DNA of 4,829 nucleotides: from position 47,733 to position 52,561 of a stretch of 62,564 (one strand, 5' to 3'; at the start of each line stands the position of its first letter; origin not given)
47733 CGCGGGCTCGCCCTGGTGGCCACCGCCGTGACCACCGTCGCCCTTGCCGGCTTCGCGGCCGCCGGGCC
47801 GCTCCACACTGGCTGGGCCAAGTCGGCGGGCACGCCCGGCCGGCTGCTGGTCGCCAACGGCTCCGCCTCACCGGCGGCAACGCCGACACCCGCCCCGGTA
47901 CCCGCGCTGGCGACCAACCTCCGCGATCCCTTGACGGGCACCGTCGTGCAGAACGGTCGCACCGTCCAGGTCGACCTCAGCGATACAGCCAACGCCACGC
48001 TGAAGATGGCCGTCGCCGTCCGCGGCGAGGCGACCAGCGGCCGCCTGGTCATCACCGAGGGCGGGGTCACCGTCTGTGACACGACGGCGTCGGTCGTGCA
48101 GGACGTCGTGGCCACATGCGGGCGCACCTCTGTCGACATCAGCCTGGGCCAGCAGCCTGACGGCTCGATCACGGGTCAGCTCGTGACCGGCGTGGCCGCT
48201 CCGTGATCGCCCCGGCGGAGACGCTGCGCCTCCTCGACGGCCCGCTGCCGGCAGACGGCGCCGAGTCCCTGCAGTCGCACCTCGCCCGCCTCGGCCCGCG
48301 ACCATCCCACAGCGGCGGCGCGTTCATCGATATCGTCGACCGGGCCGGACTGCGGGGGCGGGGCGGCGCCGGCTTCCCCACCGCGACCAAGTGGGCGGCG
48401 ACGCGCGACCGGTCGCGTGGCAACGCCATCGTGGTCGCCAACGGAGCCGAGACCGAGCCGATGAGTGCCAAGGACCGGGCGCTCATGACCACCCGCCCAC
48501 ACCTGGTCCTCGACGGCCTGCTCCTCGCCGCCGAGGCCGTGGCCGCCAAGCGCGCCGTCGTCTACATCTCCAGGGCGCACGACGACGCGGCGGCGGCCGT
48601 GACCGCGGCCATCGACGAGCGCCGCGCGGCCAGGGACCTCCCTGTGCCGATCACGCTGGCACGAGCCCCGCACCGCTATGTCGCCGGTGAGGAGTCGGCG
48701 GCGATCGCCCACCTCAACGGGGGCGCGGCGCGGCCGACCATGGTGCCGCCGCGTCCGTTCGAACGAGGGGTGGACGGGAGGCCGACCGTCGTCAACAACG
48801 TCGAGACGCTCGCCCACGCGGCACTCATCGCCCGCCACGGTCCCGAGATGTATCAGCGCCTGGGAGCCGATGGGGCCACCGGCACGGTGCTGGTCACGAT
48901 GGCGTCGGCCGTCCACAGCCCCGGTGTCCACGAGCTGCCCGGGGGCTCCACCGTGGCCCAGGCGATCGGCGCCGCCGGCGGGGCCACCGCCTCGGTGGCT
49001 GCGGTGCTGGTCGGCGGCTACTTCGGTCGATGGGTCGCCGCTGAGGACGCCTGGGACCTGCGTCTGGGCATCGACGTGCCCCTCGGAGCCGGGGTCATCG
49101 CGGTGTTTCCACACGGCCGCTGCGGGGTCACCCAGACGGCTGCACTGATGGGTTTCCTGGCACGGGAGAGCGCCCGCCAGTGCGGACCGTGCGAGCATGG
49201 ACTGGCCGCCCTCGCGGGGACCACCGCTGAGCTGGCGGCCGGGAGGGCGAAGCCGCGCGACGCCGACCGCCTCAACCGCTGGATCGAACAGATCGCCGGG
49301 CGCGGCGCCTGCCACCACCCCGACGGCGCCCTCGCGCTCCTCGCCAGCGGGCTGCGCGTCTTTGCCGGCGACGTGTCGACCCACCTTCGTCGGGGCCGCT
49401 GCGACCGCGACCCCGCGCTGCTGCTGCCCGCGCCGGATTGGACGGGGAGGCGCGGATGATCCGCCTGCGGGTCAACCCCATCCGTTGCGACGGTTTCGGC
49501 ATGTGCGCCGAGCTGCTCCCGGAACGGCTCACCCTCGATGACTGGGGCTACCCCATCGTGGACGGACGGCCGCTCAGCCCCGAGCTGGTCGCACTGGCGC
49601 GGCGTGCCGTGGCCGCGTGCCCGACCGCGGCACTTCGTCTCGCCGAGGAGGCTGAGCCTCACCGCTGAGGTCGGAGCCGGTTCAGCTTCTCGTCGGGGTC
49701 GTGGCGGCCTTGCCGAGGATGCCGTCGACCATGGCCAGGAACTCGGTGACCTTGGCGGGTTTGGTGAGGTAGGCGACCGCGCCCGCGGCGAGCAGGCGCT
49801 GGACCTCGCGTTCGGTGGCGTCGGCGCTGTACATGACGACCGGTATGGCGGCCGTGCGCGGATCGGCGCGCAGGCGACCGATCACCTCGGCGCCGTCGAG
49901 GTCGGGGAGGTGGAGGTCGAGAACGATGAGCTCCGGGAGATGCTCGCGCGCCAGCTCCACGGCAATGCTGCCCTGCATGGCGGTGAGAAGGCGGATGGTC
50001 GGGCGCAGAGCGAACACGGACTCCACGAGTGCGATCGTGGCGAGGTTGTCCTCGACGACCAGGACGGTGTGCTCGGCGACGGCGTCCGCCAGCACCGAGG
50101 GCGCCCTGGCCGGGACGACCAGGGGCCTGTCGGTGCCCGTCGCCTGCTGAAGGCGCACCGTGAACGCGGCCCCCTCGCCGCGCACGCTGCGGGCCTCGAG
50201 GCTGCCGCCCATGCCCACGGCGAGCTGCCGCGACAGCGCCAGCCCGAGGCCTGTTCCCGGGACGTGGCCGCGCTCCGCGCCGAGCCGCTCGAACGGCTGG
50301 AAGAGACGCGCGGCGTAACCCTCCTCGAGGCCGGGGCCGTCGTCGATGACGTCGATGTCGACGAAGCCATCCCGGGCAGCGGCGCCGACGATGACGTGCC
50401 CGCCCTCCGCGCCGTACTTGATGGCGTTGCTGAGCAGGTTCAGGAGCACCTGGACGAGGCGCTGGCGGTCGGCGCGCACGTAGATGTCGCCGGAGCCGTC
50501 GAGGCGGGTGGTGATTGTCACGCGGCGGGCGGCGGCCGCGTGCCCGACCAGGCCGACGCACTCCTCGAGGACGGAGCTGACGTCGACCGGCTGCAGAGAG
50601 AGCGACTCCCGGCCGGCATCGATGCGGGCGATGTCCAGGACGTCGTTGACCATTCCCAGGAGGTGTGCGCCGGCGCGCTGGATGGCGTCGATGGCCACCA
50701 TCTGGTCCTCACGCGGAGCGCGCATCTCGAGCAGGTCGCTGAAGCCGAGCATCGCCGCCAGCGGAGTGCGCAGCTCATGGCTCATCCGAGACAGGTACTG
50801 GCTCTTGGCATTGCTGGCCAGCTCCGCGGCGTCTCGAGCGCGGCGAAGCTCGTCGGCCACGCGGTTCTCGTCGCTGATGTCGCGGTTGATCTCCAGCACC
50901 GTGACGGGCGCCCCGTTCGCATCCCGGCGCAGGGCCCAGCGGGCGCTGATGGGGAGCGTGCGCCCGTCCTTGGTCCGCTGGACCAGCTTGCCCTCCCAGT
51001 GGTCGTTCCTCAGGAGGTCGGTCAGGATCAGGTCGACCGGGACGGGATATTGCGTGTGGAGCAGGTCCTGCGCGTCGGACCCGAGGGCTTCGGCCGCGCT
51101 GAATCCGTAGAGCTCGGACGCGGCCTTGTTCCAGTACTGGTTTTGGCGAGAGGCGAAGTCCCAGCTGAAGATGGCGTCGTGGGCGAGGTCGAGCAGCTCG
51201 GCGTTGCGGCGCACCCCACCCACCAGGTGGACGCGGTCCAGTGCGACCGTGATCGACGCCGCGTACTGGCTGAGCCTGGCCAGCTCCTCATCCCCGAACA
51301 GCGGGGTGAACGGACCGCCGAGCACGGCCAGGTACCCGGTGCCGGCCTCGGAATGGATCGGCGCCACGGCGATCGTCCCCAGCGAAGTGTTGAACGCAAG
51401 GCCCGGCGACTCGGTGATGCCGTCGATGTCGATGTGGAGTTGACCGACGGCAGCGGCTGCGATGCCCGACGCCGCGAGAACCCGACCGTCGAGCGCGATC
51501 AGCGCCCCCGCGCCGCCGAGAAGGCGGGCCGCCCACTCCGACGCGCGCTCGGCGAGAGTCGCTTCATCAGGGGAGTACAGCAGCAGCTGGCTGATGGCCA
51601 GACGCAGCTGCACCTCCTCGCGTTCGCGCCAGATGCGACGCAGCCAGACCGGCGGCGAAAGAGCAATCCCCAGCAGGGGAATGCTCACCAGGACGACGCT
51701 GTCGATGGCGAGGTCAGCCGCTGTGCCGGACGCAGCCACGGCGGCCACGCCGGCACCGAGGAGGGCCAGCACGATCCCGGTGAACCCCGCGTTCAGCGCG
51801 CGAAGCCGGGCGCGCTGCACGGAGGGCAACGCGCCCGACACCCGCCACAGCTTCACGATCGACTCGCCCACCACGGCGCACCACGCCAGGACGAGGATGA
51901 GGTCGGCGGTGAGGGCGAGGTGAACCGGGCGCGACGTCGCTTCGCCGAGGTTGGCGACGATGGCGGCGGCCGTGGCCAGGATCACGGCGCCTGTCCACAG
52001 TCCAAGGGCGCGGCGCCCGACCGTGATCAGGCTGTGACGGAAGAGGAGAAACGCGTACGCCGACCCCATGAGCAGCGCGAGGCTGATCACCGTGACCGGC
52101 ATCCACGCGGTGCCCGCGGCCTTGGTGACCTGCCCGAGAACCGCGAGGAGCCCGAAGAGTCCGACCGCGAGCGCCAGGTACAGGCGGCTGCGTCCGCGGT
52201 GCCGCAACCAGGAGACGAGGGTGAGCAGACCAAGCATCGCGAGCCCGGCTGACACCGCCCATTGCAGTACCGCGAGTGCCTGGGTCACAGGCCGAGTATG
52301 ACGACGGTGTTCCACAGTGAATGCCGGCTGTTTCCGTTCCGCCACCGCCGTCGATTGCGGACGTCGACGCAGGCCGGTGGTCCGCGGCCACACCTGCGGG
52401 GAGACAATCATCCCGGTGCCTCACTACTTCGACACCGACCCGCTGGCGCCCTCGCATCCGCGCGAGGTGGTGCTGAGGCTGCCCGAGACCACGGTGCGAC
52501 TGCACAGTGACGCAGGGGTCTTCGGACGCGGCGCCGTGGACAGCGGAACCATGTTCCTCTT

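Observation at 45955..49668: Five-gene flavinylation-based transmembrane electron-transfer module with a micro-substrate ending in SGGS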

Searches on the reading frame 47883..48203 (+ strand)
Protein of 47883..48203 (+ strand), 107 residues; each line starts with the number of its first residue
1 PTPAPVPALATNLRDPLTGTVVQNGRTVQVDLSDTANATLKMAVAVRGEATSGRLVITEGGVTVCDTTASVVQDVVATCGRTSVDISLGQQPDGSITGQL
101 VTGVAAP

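Call 51: search_solved_structures(query=A5, max_evalue=10)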
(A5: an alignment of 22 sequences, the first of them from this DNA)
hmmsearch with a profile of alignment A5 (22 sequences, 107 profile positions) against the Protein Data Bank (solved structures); distinct sequences matched with E-value up to 10: 4.
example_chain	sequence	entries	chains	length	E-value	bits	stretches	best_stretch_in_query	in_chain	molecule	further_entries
4eb5_A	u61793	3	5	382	0.41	13.9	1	27-87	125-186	Probable cysteine desulfurase 2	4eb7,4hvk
4r5f_A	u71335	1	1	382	0.42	13.9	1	27-87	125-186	Cysteine desulfurase IscS 2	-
7k9r_A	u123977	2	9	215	1.6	12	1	35-99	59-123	Hsp90-like protein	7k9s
7k9u_A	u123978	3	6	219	1.7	11.9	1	35-99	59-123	Hsp90-like protein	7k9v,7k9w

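Call 52: search_protein_families(library=pfam, alignment_id=A5, max_evalue=10)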
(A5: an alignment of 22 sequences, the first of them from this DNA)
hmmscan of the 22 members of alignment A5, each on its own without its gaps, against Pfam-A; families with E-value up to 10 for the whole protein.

A. member 1, seq(107 aa): 0 families

B. families by the number of members that match (of 22 scanned): 11 families
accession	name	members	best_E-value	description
PF17803.7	Cadherin_4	3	0.028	Bacterial cadherin-like domain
PF17963.7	Big_9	3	0.085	Bacterial Ig domain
PF25692.1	Phage_depo_C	2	0.067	Phage depolymerase C-terminal beta sandwich domain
PF01828.24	Peptidase_A4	1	0.018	Peptidase A4 family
PF11088.13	RL11D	1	0.039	Glycoprotein encoding membrane proteins RL5A and RL6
PF13752.12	DUF4165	1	0.068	Domain of unknown function (DUF4165)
PF15915.11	BAT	1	0.085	GAF and HTH_10 associated domain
PF01842.31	ACT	1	0.085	ACT domain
PF13750.12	Big_3_3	1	0.21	Bacterial Ig-like domain (group 3)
PF22829.2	HphA_C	1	0.51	HphA C-terminal domain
PF14352.11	DUF4402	1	1.2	Domain of unknown function (DUF4402)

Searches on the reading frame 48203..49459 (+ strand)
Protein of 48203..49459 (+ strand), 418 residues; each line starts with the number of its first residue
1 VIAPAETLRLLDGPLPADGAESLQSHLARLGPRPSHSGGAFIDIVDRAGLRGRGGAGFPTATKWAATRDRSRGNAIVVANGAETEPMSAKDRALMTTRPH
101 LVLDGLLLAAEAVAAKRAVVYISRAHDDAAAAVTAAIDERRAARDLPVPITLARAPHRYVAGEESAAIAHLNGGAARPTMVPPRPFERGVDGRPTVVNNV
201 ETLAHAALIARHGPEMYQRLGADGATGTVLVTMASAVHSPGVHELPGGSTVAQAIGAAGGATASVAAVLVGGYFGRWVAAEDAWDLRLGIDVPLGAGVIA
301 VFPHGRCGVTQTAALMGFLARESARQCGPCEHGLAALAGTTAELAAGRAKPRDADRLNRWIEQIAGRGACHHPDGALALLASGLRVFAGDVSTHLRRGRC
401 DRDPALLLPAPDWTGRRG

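Call 3: search_protein_families(library=pfam, proteins=[window:48203-49459:+], max_evalue=0.1)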
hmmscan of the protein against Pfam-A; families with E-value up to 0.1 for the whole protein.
window:48203-49459:+ (418 aa): 3 families
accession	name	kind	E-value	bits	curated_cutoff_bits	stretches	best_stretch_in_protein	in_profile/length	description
PF01512.22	Complex1_51K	-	1.4e-39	135.8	31.2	1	45-205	1-147/150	Nuo51 FMN-binding domain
PF10589.14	NADH_4Fe-4S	-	4e-16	59.1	23.5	1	313-394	4-85/85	NADH-ubiquinone oxidoreductase-F iron-sulfur binding region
PF10531.15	SLBB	-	1.5e-05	25.2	27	1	236-265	7-36/55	SLBB domain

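Call 4: search_protein_families(library=ncbifam, proteins=[window:48203-49459:+], max_evalue=0.1)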
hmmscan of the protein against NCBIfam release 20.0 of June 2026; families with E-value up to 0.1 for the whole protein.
window:48203-49459:+ (418 aa): 6 families
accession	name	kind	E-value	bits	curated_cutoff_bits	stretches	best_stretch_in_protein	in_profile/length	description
TIGR01959.1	nuoF_fam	equivalog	1.2e-64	218.2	558.65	1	40-393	37-408/410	NADH-quinone oxidoreductase subunit NuoF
NF010120.0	PRK13596.1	equivalog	1.6e-50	172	389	1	40-392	42-414/433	NADH-quinone oxidoreductase subunit NuoF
NF008436.0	PRK11278.1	equivalog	1.2e-47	162.9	749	1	41-393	51-424/448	NADH-quinone oxidoreductase subunit NuoF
TIGR04481.1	PR_assoc_PrdC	equivalog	5.5e-21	74.8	490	1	40-276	75-287/425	proline reductase-associated electron transfer protein PrdC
TIGR01945.1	rnfC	subfamily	5.3e-16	58.2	245.95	1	37-272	120-328/435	RnfABCDGE type electron transport complex subunit C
NF003454.1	PRK05035.1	equivalog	9.7e-16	57.3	345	1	37-272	122-331/556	electron transport complex subunit RsxC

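Call 70: search_solved_structures(query=window:48203-49459:+, show_alignments=1, max_evalue=1e-10)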
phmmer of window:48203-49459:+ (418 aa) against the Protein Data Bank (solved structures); distinct sequences matched with E-value up to 1e-10: 61 (the best 60 are shown).
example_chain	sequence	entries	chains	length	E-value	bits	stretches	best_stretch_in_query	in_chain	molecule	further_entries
2fug_1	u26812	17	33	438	1.4e-49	172.4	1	41-391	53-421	NADH-quinone oxidoreductase chain 1 | NADH-QUINONE OXIDOREDUCTASE SUBUNIT 1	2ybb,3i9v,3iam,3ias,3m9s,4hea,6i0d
5xf9_A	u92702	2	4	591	6e-47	163.7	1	35-364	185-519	NAD-reducing hydrogenase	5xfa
7p5h_B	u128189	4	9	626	1.9e-44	155.5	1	39-400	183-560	Fe-hydrogenase, subunit beta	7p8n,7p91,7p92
7p64_F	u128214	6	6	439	6.1e-44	153.8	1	40-392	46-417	NADH-quinone oxidoreductase subunit F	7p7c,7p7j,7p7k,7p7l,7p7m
7p61_F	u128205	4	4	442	6.3e-44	153.8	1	40-392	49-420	NADH-quinone oxidoreductase subunit F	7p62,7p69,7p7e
7awt_F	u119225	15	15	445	6.4e-44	153.7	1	40-392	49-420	NADH-quinone oxidoreductase subunit F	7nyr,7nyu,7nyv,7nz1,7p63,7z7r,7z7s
9q8i_F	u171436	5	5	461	7.2e-44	153.6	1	40-392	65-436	NADH-quinone oxidoreductase subunit F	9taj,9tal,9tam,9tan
6q9c_B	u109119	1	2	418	1.7e-43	152.3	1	39-362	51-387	NADH-quinone oxidoreductase subunit F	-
7q5y_C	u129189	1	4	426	1.8e-43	152.3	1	39-362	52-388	NADH-quinone oxidoreductase subunit F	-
9fe7_B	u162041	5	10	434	1.9e-43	152.2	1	39-362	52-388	NADH-quinone oxidoreductase subunit F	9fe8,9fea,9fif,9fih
6hl2_B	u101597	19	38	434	1.9e-43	152.2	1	39-362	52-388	NADH-quinone oxidoreductase subunit F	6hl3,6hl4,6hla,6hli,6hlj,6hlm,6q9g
6q9k_B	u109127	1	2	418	3.3e-43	151.4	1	39-362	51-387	NADH-quinone oxidoreductase subunit F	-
6r7p_B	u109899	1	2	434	3.6e-43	151.3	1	39-362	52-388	NADH-quinone oxidoreductase subunit F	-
9fii_B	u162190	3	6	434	6.9e-43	150.3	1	39-362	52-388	NADH-quinone oxidoreductase subunit F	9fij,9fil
8e9g_F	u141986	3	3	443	8.4e-43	150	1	41-405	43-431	NADH-quinone oxidoreductase subunit F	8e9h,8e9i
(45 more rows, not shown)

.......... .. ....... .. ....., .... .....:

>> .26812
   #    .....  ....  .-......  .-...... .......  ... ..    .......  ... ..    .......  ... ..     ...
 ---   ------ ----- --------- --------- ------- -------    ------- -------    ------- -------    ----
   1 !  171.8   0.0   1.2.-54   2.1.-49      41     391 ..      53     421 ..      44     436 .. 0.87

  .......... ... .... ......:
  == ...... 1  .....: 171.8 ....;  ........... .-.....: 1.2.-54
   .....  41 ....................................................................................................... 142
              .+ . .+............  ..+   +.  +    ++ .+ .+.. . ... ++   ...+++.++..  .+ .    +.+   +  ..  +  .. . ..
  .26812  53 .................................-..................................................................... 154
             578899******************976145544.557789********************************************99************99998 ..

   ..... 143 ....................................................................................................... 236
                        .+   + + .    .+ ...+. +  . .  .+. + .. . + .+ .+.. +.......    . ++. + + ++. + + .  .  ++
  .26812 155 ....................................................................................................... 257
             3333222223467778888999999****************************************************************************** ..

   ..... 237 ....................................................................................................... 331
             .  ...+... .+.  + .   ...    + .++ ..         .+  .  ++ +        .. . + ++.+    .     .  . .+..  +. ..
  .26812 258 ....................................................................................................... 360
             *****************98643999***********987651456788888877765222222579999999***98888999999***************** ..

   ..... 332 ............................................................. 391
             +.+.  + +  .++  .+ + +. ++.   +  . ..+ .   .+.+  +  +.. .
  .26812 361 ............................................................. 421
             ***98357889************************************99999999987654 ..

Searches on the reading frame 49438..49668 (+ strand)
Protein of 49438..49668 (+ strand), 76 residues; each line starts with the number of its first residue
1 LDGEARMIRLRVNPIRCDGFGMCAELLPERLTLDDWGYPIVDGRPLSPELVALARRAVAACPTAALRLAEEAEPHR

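Call 3: search_protein_families(library=pfam, proteins=[window:49438-49668:+], max_evalue=0.1)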
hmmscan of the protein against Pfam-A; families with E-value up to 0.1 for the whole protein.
window:49438-49668:+ (76 aa): 4 families
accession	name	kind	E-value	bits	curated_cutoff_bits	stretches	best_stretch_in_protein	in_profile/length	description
PF13459.11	Fer4_15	-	9.2e-10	39.5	22.4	1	12-67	3-65/66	4Fe-4S single cluster domain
PF13370.11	Fer4_13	-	1.8e-05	25.7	24.5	1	12-66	1-56/58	4Fe-4S single cluster domain of Ferredoxin I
PF06902.16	Fer4_19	-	0.06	13.8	24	0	8-70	6-63/64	Divergent 4Fe-4S mono-cluster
PF12838.12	Fer4_7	-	0.081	13.8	27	0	58-73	9-24/52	4Fe-4S dicluster domain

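Call 4: search_protein_families(library=ncbifam, proteins=[window:49438-49668:+], max_evalue=0.1)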
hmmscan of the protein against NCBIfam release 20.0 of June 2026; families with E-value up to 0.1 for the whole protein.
window:49438-49668:+ (76 aa): 0 families

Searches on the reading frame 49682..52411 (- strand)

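Call 68: search_protein_families(library=pfam, proteins=[window:49682-52411:-], max_evalue=0.01)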
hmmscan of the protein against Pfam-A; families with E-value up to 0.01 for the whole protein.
window:49682-52411:- (909 aa): 7 families
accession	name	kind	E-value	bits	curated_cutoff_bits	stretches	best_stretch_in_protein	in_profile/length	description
PF02518.31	HATPase_c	-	3.2e-23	82.7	26.4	1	648-756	2-109/111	Histidine kinase-, DNA gyrase B-, and HSP90-like ATPase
PF00072.30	Response_reg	-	1.3e-19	70.8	30.2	1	783-895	1-110/111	Response regulator receiver domain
PF00512.31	HisKA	-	9.2e-18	64.5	26.9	1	535-600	1-66/66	His Kinase A (phospho-acceptor) domain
PF00989.32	PAS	-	2e-12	47.5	22.6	1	404-510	4-111/113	PAS fold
PF08447.18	PAS_3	-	3e-08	34.3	25.6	1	426-506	3-86/89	PAS fold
PF13426.13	PAS_9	-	4.6e-07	30.5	27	1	425-514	14-103/103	PAS domain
PF08448.16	PAS_4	-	1.8e-06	28.6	23.1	1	424-515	17-108/110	PAS fold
